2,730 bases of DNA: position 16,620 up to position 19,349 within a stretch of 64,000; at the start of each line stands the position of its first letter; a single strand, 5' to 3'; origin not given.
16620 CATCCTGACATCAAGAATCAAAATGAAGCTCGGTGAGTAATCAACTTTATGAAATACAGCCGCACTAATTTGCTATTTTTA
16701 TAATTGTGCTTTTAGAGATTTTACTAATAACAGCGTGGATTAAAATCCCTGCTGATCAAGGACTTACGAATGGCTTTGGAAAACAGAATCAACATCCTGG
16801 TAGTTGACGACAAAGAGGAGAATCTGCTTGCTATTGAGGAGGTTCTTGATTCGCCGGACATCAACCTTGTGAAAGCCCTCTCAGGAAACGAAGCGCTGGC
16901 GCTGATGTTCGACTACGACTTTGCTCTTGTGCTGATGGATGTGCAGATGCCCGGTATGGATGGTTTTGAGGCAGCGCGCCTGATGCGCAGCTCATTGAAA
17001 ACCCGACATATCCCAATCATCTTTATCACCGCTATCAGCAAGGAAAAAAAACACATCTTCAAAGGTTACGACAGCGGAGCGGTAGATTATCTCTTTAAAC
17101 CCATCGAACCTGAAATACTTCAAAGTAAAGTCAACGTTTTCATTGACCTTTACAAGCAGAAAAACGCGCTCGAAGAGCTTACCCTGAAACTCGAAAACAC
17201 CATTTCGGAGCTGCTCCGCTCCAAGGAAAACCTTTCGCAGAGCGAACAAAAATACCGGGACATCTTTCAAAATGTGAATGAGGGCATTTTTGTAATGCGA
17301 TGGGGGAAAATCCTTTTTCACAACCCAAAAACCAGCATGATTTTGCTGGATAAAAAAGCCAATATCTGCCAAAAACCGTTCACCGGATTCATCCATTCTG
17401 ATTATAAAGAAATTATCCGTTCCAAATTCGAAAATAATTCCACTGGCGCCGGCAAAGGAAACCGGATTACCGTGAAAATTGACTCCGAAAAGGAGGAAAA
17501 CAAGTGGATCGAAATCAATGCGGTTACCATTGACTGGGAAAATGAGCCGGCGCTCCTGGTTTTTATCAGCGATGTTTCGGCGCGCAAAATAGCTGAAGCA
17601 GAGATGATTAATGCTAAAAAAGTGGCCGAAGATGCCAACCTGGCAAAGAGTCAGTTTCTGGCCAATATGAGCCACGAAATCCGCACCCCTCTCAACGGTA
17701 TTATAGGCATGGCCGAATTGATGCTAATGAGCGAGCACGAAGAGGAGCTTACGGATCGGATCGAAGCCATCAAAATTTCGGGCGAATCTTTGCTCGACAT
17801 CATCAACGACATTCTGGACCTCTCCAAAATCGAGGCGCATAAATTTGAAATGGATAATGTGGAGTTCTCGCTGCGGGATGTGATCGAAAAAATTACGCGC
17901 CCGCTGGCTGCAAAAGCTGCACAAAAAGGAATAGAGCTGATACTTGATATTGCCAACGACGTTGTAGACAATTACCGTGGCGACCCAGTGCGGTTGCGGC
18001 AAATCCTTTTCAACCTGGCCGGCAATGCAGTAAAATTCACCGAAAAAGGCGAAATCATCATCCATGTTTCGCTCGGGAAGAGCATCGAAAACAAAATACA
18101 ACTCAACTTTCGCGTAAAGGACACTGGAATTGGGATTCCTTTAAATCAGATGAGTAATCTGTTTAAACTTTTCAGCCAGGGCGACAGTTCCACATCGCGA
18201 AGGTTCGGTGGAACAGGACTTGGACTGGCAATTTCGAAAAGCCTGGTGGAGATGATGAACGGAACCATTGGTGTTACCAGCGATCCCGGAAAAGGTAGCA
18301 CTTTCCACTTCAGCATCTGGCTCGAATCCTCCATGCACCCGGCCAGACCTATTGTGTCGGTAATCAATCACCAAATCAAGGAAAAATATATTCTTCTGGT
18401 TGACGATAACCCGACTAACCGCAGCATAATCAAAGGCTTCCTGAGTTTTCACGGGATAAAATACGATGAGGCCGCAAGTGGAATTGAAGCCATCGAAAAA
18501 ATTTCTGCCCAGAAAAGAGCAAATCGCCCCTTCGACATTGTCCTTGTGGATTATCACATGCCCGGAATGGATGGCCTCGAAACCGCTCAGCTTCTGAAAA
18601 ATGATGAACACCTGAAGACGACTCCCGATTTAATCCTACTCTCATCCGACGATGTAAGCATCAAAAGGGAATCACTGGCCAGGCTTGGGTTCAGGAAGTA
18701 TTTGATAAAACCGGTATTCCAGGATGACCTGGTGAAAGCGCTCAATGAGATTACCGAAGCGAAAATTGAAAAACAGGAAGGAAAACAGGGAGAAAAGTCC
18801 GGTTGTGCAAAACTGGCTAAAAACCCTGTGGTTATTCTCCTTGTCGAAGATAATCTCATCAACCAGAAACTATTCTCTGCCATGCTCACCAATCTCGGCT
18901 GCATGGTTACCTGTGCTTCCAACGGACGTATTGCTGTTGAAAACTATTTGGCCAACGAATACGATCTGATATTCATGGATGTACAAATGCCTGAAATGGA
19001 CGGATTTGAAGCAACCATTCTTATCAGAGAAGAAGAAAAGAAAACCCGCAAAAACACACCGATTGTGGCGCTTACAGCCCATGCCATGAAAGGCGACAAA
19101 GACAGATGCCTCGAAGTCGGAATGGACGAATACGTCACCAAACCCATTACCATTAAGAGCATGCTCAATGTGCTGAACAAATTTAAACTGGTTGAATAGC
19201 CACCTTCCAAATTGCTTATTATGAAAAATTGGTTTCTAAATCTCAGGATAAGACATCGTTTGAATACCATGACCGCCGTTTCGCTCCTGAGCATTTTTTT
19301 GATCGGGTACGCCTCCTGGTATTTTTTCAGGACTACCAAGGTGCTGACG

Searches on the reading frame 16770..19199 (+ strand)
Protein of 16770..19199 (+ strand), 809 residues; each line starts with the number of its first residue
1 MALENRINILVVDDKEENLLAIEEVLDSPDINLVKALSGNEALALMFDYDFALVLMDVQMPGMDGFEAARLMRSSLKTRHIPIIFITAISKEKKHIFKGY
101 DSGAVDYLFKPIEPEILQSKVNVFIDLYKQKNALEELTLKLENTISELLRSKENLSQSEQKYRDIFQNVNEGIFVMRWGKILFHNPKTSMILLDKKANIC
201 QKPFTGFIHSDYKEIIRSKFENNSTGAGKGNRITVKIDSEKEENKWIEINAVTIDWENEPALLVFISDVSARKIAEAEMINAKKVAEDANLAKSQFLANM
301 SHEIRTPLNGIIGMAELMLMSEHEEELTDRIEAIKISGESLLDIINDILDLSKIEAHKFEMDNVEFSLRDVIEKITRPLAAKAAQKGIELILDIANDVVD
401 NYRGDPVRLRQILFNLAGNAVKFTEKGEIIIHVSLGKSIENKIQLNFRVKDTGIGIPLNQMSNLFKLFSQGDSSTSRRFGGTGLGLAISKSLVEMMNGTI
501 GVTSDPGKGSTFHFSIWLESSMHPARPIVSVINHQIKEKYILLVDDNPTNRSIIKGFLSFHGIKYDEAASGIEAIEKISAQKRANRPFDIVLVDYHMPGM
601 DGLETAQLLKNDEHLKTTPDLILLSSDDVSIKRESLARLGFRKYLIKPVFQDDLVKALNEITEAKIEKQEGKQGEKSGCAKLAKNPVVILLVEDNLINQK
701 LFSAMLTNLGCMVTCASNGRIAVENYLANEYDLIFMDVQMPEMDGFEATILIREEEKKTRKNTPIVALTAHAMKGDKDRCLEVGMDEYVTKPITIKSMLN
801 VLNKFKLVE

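Call 9: find_encoding_contigs(protein=window:16770-19199:+, flank=10000, max_places=1)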
Protein window:16770-19199:+ (809 aa): 2 contigs read that carry it; 1 place shown.
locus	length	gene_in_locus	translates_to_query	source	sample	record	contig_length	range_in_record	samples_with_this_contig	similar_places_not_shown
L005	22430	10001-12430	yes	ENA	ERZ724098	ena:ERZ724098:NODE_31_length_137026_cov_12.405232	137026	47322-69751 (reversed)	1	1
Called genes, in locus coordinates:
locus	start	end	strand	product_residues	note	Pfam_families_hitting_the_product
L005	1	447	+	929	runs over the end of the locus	PF02739:5_3_exonuc_N, PF01367:5_3_exonuc, PF01612:DNA_pol_A_exo1, PF22619:DNA_polI_exo1, PF00476:DNA_pol_A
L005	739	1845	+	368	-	PF00480:ROK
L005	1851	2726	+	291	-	-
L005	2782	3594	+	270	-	PF00902:TatC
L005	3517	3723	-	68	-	-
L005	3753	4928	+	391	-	PF02771:Acyl-CoA_dh_N, PF02770:Acyl-CoA_dh_M, PF00441:Acyl-CoA_dh_1, PF08028:Acyl-CoA_dh_2 (weak)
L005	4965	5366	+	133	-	PF00903:Glyoxalase, PF13468:Glyoxalase_3, PF13669:Glyoxalase_4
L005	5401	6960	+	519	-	PF01039:Carboxyl_trans, PF03255:ACCA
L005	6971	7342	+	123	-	PF04277:OAD_gamma (weak)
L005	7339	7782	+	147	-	PF25984:BSH_YknX (faint), PF25973:BSH_CzcB (faint), PF00364:Biotin_lipoyl, PF25917:BSH_RND (weak)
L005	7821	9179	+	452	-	PF03977:OAD_beta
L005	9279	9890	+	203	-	PF00485:PRK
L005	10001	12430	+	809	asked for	PF00072:Response_reg, PF00512:HisKA, PF02518:HATPase_c, PF00072:Response_reg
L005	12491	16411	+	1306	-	PF00672:HAMP (weak), PF01590:GAF, PF13185:GAF_2, PF00512:HisKA, PF02518:HATPase_c, PF00072:Response_reg, PF23198:PDE8A_N (faint), PF00072:Response_reg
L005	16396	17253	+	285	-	PF03705:CheR_N, PF01739:CheR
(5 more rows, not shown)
